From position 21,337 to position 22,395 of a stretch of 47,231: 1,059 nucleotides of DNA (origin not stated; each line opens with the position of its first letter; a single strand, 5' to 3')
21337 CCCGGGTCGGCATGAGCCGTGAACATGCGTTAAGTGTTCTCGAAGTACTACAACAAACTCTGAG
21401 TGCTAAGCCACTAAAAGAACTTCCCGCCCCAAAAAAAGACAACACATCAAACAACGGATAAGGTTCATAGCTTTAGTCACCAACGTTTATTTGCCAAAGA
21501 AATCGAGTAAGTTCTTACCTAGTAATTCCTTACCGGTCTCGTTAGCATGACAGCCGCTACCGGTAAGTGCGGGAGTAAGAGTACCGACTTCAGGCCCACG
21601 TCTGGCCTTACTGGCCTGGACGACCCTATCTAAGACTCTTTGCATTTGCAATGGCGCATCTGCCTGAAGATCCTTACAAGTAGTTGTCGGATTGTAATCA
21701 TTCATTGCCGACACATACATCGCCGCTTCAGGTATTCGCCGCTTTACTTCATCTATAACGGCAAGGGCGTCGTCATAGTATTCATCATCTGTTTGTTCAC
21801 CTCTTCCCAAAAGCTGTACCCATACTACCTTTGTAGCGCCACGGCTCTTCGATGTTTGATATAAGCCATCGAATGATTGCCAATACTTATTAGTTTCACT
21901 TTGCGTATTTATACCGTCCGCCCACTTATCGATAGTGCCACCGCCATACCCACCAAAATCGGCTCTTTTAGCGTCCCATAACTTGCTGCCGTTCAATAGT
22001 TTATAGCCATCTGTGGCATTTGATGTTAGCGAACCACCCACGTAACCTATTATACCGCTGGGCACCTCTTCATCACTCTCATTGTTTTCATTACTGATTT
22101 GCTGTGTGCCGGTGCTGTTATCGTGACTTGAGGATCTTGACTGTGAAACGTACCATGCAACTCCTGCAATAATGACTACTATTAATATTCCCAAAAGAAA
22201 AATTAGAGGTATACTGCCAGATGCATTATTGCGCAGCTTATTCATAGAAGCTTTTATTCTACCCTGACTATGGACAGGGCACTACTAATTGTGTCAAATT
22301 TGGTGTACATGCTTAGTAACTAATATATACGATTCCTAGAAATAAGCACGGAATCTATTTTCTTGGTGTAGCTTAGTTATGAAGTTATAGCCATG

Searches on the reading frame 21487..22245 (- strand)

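Call 58: search_protein_families(library=pfam, proteins=[window:21487-22245:-], max_evalue=0.0001)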
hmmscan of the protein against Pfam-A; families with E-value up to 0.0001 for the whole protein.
window:21487-22245:- (252 aa): 0 families

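Call 77: search_protein_families(library=ncbifam, proteins=[window:21487-22245:-], max_evalue=0.01)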
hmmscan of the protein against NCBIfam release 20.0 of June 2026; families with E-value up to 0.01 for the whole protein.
window:21487-22245:- (252 aa): 1 family
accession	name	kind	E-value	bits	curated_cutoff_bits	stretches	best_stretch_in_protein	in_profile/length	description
NF042931.1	SAG1386_EF1546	equivalog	0.0087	16.2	80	0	15-59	34-78/158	SAG1386/EF1546 family surface-associated protein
